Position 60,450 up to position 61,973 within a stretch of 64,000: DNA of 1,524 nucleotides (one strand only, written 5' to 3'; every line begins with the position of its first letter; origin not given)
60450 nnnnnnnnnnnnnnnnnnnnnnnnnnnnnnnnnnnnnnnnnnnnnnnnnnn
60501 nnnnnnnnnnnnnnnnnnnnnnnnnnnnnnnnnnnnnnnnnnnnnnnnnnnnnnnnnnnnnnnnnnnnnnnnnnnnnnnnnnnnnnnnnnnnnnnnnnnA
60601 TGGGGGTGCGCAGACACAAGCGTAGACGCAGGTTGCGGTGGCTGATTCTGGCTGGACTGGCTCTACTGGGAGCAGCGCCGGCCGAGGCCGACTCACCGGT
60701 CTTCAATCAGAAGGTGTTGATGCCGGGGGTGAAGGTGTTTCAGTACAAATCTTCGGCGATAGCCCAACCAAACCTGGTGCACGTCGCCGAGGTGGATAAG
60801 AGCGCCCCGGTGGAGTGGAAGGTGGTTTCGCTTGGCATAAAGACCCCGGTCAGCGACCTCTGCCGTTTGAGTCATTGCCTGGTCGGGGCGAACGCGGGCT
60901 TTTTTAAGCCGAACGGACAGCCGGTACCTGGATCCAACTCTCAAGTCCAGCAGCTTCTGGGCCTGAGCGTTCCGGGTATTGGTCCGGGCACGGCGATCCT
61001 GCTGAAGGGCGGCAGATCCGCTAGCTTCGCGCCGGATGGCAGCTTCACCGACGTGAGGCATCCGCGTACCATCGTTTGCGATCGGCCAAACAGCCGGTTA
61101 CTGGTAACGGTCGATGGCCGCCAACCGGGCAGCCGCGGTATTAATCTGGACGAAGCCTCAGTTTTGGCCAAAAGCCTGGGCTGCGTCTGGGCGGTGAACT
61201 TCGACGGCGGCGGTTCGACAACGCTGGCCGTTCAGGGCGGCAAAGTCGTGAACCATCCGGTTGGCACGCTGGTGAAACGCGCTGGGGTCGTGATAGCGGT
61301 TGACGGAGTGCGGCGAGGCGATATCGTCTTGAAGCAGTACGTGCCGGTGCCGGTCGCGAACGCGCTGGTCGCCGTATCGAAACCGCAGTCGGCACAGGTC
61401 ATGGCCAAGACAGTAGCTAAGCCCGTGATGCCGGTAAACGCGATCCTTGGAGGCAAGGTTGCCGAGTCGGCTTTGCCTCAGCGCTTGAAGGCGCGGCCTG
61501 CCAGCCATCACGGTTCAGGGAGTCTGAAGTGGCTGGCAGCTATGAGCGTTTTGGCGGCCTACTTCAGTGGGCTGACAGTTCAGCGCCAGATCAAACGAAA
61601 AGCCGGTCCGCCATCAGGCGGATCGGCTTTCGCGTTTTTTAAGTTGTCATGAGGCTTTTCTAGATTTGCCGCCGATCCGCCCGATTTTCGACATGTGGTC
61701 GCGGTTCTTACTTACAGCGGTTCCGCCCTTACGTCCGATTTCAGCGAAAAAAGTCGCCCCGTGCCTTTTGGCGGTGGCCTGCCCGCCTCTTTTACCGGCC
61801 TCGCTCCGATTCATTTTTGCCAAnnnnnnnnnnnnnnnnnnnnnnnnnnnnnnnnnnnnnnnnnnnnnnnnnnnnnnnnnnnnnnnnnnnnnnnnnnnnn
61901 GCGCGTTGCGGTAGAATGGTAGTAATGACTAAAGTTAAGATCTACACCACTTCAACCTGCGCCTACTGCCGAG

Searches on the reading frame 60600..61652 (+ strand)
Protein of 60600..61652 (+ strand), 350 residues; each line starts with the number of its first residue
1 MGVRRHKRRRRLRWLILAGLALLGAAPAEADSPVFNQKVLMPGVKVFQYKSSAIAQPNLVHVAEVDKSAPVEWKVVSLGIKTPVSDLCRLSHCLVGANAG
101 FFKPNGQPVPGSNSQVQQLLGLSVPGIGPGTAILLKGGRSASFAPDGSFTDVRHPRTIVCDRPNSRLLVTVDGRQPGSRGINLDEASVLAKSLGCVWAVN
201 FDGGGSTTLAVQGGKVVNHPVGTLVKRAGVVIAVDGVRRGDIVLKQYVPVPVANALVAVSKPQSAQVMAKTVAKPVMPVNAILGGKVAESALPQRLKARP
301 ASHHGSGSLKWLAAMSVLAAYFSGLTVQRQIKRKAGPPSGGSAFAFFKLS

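Call 4: search_protein_families(library=pfam, proteins=[window:60600-61652:+], max_evalue=1)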
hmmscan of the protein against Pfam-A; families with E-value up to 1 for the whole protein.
window:60600-61652:+ (350 aa): 1 family
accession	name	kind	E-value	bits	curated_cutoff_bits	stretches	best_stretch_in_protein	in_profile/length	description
PF09992.14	NAGPA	-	5.5e-20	72.7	25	1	103-224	45-158/169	Phosphodiester glycosidase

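Call 5: search_protein_families(library=phrogs, proteins=[window:60600-61652:+], max_evalue=1)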
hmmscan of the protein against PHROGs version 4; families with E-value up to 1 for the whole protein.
window:60600-61652:+ (350 aa): 2 families
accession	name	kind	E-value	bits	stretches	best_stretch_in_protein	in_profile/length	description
phrog_14029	-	unknown function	1.8e-09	37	1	149-218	502-572/1115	-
phrog_31144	-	unknown function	4.8e-08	32.7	1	151-219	222-291/644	-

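Call 6: search_protein_families(library=padloc, proteins=[window:60600-61652:+], max_evalue=1)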
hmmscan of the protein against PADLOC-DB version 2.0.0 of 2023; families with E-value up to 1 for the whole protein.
window:60600-61652:+ (350 aa): 0 families

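Call 7: search_protein_families(library=ncbifam, proteins=[window:60600-61652:+], max_evalue=1)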
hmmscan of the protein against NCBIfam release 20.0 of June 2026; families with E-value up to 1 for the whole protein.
window:60600-61652:+ (350 aa): 0 families

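Call 13: list_cluster_members(proteins=[P0001, P0002, window:60600-61652:+, window:58344-58559:+, window:57661-58233:+, window:62173-63105:+])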
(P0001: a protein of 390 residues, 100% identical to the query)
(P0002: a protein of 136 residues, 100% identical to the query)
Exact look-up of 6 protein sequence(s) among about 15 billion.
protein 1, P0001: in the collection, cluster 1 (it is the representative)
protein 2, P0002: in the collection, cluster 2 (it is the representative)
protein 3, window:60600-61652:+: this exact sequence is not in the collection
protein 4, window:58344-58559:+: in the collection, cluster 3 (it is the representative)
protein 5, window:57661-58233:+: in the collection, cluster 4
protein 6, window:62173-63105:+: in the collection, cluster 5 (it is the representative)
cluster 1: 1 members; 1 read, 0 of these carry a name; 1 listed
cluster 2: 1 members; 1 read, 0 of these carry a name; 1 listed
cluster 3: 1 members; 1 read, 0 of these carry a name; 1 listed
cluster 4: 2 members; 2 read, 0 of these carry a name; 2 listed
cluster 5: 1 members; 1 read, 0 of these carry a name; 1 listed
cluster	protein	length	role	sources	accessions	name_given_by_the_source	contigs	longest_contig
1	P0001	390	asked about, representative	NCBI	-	-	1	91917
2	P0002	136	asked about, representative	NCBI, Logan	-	-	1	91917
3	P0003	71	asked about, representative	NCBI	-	-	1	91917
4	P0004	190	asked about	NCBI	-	-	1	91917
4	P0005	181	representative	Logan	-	-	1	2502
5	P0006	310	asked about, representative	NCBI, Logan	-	-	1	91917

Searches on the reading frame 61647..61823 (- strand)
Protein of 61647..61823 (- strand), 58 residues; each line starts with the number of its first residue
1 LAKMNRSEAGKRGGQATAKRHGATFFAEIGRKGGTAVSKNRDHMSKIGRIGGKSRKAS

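Call 4: search_protein_families(library=pfam, proteins=[window:61647-61823:-], max_evalue=1)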
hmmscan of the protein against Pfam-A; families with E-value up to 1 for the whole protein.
window:61647-61823:- (58 aa): 2 families
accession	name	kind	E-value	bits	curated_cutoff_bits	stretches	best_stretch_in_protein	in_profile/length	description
PF00477.22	LEA_5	-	0.0074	17.1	40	1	7-54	38-87/109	Small hydrophilic plant seed protein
PF10685.14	KGG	-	0.046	14.5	20.4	1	27-34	11-18/22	Stress-induced bacterial acidophilic repeat motif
